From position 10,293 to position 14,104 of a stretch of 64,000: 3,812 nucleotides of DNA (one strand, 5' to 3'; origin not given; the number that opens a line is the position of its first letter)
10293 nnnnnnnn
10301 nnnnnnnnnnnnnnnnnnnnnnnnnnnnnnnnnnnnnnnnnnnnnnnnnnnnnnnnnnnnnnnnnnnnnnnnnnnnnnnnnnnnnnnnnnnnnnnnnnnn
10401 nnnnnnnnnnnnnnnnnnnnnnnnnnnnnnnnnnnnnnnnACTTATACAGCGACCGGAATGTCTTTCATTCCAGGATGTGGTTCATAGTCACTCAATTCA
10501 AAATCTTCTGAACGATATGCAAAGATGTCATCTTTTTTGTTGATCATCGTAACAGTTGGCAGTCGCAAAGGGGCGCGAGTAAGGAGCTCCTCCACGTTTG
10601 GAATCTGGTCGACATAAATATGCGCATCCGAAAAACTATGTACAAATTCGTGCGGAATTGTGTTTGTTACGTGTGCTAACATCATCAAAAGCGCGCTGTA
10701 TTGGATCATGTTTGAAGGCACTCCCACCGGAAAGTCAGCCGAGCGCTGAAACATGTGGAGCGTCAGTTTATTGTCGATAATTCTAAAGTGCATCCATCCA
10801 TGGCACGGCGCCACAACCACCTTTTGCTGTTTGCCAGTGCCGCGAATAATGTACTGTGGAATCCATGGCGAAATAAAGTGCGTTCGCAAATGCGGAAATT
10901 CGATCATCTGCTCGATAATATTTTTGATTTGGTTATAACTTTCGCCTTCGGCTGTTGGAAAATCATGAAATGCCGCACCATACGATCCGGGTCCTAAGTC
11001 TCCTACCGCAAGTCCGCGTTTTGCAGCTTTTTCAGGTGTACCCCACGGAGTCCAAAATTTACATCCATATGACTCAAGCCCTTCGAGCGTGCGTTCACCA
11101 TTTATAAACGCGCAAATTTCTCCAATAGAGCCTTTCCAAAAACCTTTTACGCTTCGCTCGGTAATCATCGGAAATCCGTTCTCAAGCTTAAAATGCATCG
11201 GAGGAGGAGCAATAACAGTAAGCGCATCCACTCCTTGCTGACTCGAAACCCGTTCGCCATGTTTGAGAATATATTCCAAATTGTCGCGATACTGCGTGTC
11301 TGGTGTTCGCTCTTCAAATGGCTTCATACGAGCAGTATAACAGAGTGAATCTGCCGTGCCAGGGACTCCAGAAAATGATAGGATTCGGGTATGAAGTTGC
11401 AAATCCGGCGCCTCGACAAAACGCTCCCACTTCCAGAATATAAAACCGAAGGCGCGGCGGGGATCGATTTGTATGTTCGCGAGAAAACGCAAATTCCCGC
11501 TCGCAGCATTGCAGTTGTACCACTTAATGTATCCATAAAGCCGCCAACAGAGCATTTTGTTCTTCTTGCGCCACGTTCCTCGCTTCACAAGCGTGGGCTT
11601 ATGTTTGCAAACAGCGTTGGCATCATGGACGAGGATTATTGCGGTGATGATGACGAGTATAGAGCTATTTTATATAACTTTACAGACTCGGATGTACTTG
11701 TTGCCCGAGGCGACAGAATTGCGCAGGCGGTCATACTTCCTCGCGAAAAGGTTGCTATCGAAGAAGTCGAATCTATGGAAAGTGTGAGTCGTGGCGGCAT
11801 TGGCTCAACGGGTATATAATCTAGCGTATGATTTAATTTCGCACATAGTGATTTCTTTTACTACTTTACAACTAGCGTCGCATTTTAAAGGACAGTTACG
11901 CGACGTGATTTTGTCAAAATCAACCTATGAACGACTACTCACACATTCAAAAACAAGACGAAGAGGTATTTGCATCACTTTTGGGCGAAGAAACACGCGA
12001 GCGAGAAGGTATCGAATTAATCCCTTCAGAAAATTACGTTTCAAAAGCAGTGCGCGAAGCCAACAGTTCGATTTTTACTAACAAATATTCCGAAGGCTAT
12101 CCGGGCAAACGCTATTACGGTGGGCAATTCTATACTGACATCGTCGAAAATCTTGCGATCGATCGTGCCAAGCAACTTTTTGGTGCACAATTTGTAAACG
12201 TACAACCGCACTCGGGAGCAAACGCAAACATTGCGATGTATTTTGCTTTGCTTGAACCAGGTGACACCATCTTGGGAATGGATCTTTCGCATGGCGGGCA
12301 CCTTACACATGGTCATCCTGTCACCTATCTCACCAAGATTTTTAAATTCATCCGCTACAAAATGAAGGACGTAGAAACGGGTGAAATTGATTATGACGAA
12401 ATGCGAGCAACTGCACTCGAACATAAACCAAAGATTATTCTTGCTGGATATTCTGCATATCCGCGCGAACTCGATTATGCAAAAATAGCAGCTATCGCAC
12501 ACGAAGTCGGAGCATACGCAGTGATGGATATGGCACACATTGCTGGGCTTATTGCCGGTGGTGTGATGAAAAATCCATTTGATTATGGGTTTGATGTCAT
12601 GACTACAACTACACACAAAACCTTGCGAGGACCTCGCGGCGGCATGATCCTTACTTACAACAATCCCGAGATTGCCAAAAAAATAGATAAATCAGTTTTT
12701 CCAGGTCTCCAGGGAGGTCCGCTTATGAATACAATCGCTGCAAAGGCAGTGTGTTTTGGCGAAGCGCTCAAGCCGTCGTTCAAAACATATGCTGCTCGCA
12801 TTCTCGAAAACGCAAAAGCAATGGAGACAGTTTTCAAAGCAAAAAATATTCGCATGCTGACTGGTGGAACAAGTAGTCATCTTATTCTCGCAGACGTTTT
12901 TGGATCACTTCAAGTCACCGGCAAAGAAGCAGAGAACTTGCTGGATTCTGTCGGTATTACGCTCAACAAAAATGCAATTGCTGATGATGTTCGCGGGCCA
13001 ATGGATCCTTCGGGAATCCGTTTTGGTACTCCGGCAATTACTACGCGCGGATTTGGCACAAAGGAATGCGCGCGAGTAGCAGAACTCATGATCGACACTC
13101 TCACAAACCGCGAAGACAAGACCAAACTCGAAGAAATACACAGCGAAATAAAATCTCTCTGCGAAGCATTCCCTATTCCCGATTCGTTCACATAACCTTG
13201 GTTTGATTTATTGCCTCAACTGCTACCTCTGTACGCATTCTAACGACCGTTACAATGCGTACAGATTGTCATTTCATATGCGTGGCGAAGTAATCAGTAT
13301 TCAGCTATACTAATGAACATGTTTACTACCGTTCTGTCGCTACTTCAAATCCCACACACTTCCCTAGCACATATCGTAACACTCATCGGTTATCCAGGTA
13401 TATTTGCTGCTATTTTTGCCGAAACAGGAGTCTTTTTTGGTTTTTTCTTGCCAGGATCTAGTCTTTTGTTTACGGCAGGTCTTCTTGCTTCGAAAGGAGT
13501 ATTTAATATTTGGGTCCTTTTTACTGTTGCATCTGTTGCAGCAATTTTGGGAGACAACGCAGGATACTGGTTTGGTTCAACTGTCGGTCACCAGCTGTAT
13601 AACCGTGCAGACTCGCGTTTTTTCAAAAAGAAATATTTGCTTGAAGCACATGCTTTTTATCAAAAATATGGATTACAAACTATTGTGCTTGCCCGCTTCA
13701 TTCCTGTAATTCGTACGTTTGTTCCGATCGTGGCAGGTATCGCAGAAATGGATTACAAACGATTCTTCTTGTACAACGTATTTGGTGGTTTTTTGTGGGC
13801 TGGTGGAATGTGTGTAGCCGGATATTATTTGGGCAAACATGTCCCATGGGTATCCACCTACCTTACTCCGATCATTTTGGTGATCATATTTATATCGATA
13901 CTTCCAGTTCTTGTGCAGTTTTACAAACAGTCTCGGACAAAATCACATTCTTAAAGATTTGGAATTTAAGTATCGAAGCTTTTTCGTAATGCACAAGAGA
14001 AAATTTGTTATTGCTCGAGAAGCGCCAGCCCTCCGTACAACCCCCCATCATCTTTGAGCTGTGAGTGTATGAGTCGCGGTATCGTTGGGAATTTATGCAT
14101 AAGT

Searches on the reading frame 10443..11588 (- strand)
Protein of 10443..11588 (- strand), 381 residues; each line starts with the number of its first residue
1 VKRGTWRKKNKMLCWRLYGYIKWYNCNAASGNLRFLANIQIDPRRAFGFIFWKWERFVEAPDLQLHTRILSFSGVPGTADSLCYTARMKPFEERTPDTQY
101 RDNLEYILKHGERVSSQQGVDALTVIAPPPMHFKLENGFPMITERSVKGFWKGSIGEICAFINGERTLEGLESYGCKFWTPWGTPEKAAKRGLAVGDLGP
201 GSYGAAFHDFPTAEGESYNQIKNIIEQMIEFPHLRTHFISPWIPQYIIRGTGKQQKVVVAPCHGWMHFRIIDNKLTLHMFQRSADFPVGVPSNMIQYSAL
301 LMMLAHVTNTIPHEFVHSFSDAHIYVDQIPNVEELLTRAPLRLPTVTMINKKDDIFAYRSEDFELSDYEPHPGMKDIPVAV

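Call 42: search_protein_families(library=pfam, proteins=[window:10443-11588:-], max_evalue=0.001)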
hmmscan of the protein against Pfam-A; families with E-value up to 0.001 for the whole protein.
window:10443-11588:- (381 aa): 1 family
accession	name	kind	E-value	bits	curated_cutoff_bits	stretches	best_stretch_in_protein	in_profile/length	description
PF00303.24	Thymidylat_synt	-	5.2e-63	213.1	24.3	1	99-376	2-262/266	Thymidylate synthase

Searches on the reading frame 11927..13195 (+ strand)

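Call 42: search_protein_families(library=pfam, proteins=[window:11927-13195:+], max_evalue=0.001)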
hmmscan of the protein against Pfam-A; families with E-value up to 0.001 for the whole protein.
window:11927-13195:+ (422 aa): 3 families
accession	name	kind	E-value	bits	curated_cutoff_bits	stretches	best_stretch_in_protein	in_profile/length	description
PF00464.25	SHMT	-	1.1e-145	485.7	27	1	7-387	1-398/399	Serine hydroxymethyltransferase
PF00155.27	Aminotran_1_2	-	3.9e-08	33.3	19.7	1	61-313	36-300/361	Aminotransferase class I and II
PF01053.26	Cys_Met_Meta_PP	-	2.9e-06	26.5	27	1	95-254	74-223/381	Cys/Met metabolism PLP-dependent enzyme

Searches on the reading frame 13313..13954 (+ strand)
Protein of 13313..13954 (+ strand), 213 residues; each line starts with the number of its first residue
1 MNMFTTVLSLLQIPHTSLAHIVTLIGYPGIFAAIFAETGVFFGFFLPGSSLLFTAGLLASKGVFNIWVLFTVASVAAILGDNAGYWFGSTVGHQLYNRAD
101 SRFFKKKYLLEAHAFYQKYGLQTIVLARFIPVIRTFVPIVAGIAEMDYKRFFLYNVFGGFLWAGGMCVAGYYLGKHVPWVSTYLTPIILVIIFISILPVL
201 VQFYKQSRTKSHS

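Call 42: search_protein_families(library=pfam, proteins=[window:13313-13954:+], max_evalue=0.001)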
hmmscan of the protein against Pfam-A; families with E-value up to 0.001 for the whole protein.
window:13313-13954:+ (213 aa): 1 family
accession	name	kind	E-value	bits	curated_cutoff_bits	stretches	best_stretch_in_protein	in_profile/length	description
PF09335.16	VTT_dom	-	4.1e-23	82.6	33.9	1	46-171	1-122/123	VTT domain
